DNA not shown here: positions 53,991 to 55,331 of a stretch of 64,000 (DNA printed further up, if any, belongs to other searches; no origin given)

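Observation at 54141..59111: Three paralogous double-domain SnoaL/ester-cyclase-like genes in one locus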

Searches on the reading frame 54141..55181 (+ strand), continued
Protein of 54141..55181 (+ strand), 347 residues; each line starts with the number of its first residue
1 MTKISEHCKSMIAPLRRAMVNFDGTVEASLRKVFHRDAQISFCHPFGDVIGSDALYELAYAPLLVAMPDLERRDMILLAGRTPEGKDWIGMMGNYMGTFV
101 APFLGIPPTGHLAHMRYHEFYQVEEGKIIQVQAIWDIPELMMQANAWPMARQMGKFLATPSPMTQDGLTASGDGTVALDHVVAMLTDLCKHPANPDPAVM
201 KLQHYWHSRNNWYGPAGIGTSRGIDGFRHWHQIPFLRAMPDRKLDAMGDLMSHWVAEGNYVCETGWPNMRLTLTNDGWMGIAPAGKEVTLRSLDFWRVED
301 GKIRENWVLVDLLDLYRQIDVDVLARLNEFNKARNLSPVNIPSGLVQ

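Call 77: search_protein_families(library=ncbifam, proteins=[L056:17563-18639:+, L008:409-1629:-, L021:16915-18312:+, L011:658-1806:+, L091:7098-8576:+], max_evalue=1e-10)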
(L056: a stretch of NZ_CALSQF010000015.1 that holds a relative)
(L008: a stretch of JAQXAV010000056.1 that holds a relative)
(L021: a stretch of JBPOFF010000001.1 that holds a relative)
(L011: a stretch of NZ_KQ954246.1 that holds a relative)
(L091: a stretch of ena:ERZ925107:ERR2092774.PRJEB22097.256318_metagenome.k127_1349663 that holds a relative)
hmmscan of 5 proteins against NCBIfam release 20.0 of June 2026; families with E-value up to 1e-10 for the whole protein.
L056:17563-18639:+ (359 aa): 8 families
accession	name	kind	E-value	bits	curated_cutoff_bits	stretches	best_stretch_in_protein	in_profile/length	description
NF009133.0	PRK12486.1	equivalog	1.3e-109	366.5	410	1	2-358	12-367/369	dimethylsulfoniopropionate demethylase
NF053776.1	TmaoDeMthMsil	equivalog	6.2e-58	197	1100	1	3-358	386-752/763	trimethylamine N-oxide demethylase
NF001567.0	PRK00389.1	subfamily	4.6e-50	170.6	300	1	22-359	22-352/359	glycine cleavage system aminomethyltransferase GcvT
TIGR00528.1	gcvT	equivalog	4e-41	141.1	235.85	1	3-359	2-359/362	glycine cleavage system aminomethyltransferase GcvT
TIGR01372.1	soxA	subfamily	1.8e-34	118.7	1164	1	44-356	656-983/996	sarcosine oxidase subunit alpha family protein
NF010093.0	PRK13579.1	equivalog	2.3e-33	115.5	459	1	43-359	50-363/371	glycine cleavage system aminomethyltransferase GcvT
NF047633.1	SyrngDmethDesA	equivalog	1.2e-21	76.8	800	1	32-230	34-245/453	syringate O-demethylase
NF047885.1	VanMgalDeMLigM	equivalog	4.3e-16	58.9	580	0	24-222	25-236/461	vanillate/3-O-methylgallate O-demethylase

L008:409-1629:- (407 aa): 6 families
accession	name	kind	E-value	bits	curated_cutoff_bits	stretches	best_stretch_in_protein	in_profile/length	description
TIGR01373.1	soxB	subfamily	4.1e-200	664.8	529.45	1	1-405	1-407/407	sarcosine oxidase subunit beta family protein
TIGR02352.1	thiamin_ThiO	equivalog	3.2e-21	75.8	250.8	1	33-382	1-349/351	glycine oxidase ThiO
NF008425.0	PRK11259.1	equivalog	6e-20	71.5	257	1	29-261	3-228/377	N-methyl-L-tryptophan oxidase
NF001933.0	PRK00711.1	subfamily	1.5e-19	70.4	383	0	98-251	119-270/429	D-amino acid dehydrogenase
TIGR01377.1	soxA_mon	subfamily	4.4e-16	58.6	479.65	1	31-253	1-215/381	amino oxidase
TIGR03329.1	Phn_aa_oxid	hypoth_equivalog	6.6e-12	44.9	632.8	0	29-365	23-374/460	putative aminophosphonate oxidoreductase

L021:16915-18312:+ (466 aa): 1 family
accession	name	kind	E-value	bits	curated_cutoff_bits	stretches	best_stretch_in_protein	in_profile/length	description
NF052453.1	MthilOxMtoX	equivalog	1.1e-36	126.2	650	1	22-452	19-401/408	methanethiol oxidase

L011:658-1806:+ (383 aa): 6 families
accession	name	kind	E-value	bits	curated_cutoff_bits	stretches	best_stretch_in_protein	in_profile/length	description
NF009133.0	PRK12486.1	equivalog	2.1e-104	349.4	410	1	18-380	4-366/369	dimethylsulfoniopropionate demethylase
NF053776.1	TmaoDeMthMsil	equivalog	1.6e-41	142.7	1100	1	27-381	386-752/763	trimethylamine N-oxide demethylase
NF001567.0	PRK00389.1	subfamily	2.8e-41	141.7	300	1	27-382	4-352/359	glycine cleavage system aminomethyltransferase GcvT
TIGR00528.1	gcvT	equivalog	5.6e-28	97.9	235.85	1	30-366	5-343/362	glycine cleavage system aminomethyltransferase GcvT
NF010093.0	PRK13579.1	equivalog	3.2e-25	88.7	459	1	25-382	8-363/371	glycine cleavage system aminomethyltransferase GcvT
TIGR01372.1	soxA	subfamily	1.5e-21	76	1164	1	67-380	655-984/996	sarcosine oxidase subunit alpha family protein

L091:7098-8576:+ (493 aa): 5 families
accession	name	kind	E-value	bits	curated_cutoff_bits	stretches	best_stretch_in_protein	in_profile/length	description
NF002550.0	PRK02106.1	subfamily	5.7e-113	378.4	605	2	152-490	184-535/563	choline dehydrogenase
TIGR01810.1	betA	equivalog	6.5e-100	335.3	732.1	1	3-488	1-526/532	choline dehydrogenase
TIGR03970.1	mycofact_MftG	equivalog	1.1e-68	232.4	387.45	3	3-124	2-127/487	mycofactocin dehydrogenase MftG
TIGR04542.1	GMC_mycofac_2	equivalog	5.7e-45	154.1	400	1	3-238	1-241/425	mycofactocin system GMC family oxidoreductase MftG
NF038210.1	GMC_mycofac_3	equivalog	7.3e-27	94.3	300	1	5-254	2-233/418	mycofactocin system GMC family oxidoreductase MftG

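Call 85: search_protein_families(library=pfam, proteins=[L021:18316-18984:+, L095:12178-12819:+, L021:16915-18312:+, L021:18987-20243:-, L095:6857-7939:-, L095:8971-9960:+, L095:3206-3640:-], max_evalue=0.001)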
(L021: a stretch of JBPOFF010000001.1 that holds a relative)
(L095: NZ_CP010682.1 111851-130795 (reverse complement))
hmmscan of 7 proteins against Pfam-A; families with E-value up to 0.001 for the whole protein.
L021:18316-18984:+ (223 aa): 0 families

L095:12178-12819:+ (214 aa): 0 families

L021:16915-18312:+ (466 aa): 1 family
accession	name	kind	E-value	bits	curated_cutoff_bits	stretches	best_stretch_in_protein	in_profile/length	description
PF05694.17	SBP56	-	3.4e-172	573.8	34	1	4-462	2-453/453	56kDa selenium binding protein (SBP56)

L021:18987-20243:- (419 aa): 1 family
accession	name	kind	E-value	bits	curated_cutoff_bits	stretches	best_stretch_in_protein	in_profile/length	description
PF06808.19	DctM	-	3.8e-103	345.9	23.8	1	4-412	2-411/413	Tripartite ATP-independent periplasmic transporter, DctM component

L095:6857-7939:- (360 aa): 2 families
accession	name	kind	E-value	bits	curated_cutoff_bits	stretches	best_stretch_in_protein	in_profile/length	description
PF07366.18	SnoaL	-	5.3e-23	81.6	28.4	2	230-356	5-126/126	SnoaL-like polyketide cyclase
PF12680.13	SnoaL_2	-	3.3e-17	63.4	27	1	230-340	3-99/102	SnoaL-like domain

L095:8971-9960:+ (330 aa): 3 families
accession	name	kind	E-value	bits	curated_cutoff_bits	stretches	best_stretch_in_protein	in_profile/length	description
PF07366.18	SnoaL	-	8.9e-14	51.8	28.4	2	272-316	81-125/126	SnoaL-like polyketide cyclase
PF12680.13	SnoaL_2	-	1.5e-12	48.4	27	1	11-128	1-101/102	SnoaL-like domain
PF14534.12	DUF4440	-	0.00014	22.7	25.2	0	9-45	3-37/107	Domain of unknown function (DUF4440)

L095:3206-3640:- (144 aa): 3 families
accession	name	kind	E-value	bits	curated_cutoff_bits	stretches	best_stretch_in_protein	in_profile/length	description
PF07366.18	SnoaL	-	1.6e-25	89.8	28.4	1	8-133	2-126/126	SnoaL-like polyketide cyclase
PF12680.13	SnoaL_2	-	1.2e-16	61.6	27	1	9-119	1-101/102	SnoaL-like domain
PF14534.12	DUF4440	-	9e-07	29.8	25.2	1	7-116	3-104/107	Domain of unknown function (DUF4440)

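Call 86: get_annotated_region(hit=H6, flank=12000)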
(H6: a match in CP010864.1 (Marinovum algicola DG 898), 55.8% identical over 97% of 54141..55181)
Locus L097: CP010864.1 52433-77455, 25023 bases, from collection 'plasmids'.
description: Marinovum algicola DG 898 plasmid pMaD9, complete sequence
organism: Marinovum algicola DG 898 (NCBI taxid 988812)
taxonomy: Bacteria; Pseudomonadota; Alphaproteobacteria; Rhodobacterales; Roseobacteraceae; Marinovum; Marinovum algicola; Marinovum algicola DG 898
host: -; source: -; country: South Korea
typing (MOB-suite, as given by PLSDB): non-mobilizable
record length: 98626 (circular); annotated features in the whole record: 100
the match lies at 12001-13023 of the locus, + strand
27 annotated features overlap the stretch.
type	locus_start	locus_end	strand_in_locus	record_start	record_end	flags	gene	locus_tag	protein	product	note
CDS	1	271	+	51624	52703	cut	-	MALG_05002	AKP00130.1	TRAP-type C4-dicarboxylate transport system, periplasmic component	-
CDS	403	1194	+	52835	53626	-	-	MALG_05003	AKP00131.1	hypothetical protein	-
CDS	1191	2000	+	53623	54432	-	-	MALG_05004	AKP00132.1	putative hydrolase or acyltransferase (alpha/beta hydrolase superfamily)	-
CDS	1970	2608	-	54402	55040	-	-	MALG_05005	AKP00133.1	Glutathione S-transferase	-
CDS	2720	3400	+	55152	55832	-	-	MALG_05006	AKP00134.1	Transcriptional regulator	-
CDS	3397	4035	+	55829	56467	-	-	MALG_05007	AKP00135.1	Glutathione S-transferase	-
CDS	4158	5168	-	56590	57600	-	-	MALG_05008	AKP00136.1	hypothetical protein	-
CDS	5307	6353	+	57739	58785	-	-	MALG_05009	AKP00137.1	Glycerol-3-phosphate ABC transporter, ATP-binding protein UgpC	-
CDS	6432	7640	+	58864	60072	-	-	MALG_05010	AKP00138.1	Maltose/maltodextrin ABC transporter, substrate binding protein periplasmic protein MalE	-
CDS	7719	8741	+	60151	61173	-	-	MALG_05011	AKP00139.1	ABC-type sugar transport system, permease component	-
CDS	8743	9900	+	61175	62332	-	-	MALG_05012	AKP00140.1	Various polyols ABC transporter, permease component 2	-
CDS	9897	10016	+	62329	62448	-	-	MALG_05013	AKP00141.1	hypothetical protein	-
CDS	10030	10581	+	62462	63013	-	-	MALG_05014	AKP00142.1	putative ester cyclase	-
CDS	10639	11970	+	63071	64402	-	-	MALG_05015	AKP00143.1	Histidinol dehydrogenase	-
CDS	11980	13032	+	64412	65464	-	-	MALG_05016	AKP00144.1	putative ester cyclase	-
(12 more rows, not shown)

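Call 87: get_annotated_region(hit=H8, flank=12000)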
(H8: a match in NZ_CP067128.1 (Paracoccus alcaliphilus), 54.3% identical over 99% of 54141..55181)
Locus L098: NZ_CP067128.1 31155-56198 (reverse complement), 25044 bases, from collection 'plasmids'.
description: Paracoccus alcaliphilus strain TK 1015 = DSM 8512 plasmid p77023, complete sequence
organism: Paracoccus alcaliphilus (NCBI taxid 34002)
taxonomy: Bacteria; Pseudomonadota; Alphaproteobacteria; Rhodobacterales; Paracoccaceae; Paracoccus; Paracoccus alcaliphilus
host: -; source: whole organism,soil; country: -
typing (MOB-suite, as given by PLSDB): non-mobilizable
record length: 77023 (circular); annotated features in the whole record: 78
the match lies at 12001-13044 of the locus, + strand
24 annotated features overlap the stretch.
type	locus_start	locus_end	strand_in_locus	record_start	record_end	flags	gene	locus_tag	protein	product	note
CDS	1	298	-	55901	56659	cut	-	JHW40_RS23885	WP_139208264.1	hypothetical protein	-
CDS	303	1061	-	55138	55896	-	-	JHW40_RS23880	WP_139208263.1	hypothetical protein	-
CDS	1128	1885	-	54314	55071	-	-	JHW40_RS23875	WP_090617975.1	IS5 family transposase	-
CDS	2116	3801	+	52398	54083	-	-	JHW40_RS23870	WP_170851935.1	relaxase/mobilization nuclease domain-containing protein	-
CDS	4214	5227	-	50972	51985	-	-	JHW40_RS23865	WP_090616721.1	ester cyclase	GO:0030638 - polyketide metabolic process [Evidence IEA]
CDS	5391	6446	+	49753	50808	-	ugpC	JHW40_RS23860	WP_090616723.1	sn-glycerol-3-phosphate ABC transporter ATP-binding protein UgpC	-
CDS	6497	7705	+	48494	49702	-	-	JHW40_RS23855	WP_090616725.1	extracellular solute-binding protein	-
CDS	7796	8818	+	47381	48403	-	-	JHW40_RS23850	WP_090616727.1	sugar ABC transporter permease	-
CDS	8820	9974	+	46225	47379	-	-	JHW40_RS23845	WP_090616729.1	carbohydrate ABC transporter permease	GO:0008643 - carbohydrate transport [Evidence IEA]; GO:0055085 - transmembrane transport [Evidence IEA]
CDS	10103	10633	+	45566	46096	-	-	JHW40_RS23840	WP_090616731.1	ester cyclase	GO:0030638 - polyketide metabolic process [Evidence IEA]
CDS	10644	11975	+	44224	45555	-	hisD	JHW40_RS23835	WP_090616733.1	histidinol dehydrogenase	GO:0000105 - histidine biosynthetic process [Evidence IEA]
CDS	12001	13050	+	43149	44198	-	-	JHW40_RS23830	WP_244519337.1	ester cyclase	GO:0030638 - polyketide metabolic process [Evidence IEA]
CDS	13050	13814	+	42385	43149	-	-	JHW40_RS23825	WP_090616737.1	SDR family oxidoreductase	-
CDS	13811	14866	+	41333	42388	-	-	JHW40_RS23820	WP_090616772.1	LacI family DNA-binding transcriptional regulator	-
CDS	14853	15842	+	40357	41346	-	-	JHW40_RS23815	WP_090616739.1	ester cyclase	-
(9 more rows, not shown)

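Call 88: get_annotated_region(hit=H4, flank=14000)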
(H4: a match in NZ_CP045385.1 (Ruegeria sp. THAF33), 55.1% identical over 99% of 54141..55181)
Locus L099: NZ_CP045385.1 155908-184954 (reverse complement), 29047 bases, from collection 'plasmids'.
description: Ruegeria sp. THAF33 plasmid pTHAF33_a, complete sequence
organism: Ruegeria sp. THAF33 (NCBI taxid 2587853)
taxonomy: Bacteria; Pseudomonadota; Alphaproteobacteria; Rhodobacterales; Roseobacteraceae; Ruegeria; Ruegeria sp. THAF33
host: -; source: pure culture,Surface of a polyethylene microplastic particle present in tank 6 of a marine aquarium ...; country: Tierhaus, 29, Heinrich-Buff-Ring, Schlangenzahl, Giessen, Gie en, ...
typing (MOB-suite, as given by PLSDB): non-mobilizable
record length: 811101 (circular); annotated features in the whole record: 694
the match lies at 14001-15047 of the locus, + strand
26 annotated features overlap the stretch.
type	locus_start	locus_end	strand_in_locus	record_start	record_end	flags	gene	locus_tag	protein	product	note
CDS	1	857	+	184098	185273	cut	-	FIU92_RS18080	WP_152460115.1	pyridoxal phosphate-dependent aminotransferase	GO:0009058 - biosynthetic process [Evidence IEA]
CDS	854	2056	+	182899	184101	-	-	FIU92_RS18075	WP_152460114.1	acyl-CoA dehydrogenase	-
CDS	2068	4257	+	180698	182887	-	-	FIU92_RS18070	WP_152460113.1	thiamine pyrophosphate-dependent enzyme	-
CDS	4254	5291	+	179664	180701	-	-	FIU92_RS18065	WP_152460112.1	ACP S-malonyltransferase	-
CDS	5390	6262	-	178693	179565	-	-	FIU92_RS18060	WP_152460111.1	amidohydrolase family protein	-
CDS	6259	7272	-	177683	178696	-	-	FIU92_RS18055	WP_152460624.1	nuclear transport factor 2 family protein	-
CDS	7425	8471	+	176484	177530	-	-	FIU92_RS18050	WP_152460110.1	ABC transporter ATP-binding protein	-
CDS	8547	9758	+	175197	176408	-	-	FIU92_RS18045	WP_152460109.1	extracellular solute-binding protein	-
CDS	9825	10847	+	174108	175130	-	-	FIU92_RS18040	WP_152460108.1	sugar ABC transporter permease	-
CDS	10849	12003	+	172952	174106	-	-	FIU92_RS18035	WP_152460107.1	carbohydrate ABC transporter permease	GO:0008643 - carbohydrate transport [Evidence IEA]; GO:0055085 - transmembrane transport [Evidence IEA]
CDS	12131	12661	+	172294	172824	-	-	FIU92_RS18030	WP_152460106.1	ester cyclase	GO:0030638 - polyketide metabolic process [Evidence IEA]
CDS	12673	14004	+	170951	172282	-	hisD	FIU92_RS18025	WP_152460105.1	histidinol dehydrogenase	GO:0000105 - histidine biosynthetic process [Evidence IEA]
CDS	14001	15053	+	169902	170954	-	-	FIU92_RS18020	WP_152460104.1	ester cyclase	GO:0030638 - polyketide metabolic process [Evidence IEA]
CDS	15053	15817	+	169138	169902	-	-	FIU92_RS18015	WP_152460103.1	SDR family oxidoreductase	-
CDS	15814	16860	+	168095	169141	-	-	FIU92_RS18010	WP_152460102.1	LacI family DNA-binding transcriptional regulator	-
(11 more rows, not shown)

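Call 89: get_annotated_region(hit=H2, flank=14000)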
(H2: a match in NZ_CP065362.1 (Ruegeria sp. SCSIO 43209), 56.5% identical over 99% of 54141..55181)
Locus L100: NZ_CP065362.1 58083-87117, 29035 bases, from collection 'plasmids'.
description: Ruegeria sp. SCSIO 43209 plasmid unnamed3, complete sequence
organism: Ruegeria sp. SCSIO 43209 (NCBI taxid 2793010)
taxonomy: Bacteria; Pseudomonadota; Alphaproteobacteria; Rhodobacterales; Roseobacteraceae; Ruegeria; Ruegeria sp. SCSIO 43209
host: -; source: Galaxea fascicularis; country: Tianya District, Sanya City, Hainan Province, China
typing (MOB-suite, as given by PLSDB): non-mobilizable
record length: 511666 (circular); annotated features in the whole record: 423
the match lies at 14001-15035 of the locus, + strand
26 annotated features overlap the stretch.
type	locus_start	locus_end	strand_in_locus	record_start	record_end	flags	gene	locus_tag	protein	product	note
CDS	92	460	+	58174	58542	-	-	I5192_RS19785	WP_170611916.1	hypothetical protein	-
CDS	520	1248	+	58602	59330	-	-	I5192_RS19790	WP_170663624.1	HupE/UreJ family protein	-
CDS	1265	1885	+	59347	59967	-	-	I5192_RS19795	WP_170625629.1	transmembrane anchor protein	-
CDS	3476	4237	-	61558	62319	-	-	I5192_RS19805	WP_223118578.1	aldolase/citrate lyase family protein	-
CDS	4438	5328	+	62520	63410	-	-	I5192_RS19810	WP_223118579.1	SMP-30/gluconolactonase/LRE family protein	-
CDS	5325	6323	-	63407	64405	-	-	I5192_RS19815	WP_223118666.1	ester cyclase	GO:0030638 - polyketide metabolic process [Evidence IEA]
CDS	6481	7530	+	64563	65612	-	-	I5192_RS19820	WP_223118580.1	ABC transporter ATP-binding protein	-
CDS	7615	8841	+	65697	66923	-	-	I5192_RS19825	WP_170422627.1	extracellular solute-binding protein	-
CDS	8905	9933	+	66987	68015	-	-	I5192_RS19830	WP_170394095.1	sugar ABC transporter permease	-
CDS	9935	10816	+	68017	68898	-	-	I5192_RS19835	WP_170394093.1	carbohydrate ABC transporter permease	GO:0008643 - carbohydrate transport [Evidence IEA]; GO:0055085 - transmembrane transport [Evidence IEA]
CDS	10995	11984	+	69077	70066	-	-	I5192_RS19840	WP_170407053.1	nuclear transport factor 2 family protein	-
CDS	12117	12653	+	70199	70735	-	-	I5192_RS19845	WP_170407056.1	ester cyclase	GO:0030638 - polyketide metabolic process [Evidence IEA]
CDS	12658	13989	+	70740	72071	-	hisD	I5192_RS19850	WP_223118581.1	histidinol dehydrogenase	GO:0000105 - histidine biosynthetic process [Evidence IEA]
CDS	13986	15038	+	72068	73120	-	-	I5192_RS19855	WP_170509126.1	ester cyclase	GO:0030638 - polyketide metabolic process [Evidence IEA]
CDS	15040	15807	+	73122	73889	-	-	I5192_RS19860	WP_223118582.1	SDR family oxidoreductase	-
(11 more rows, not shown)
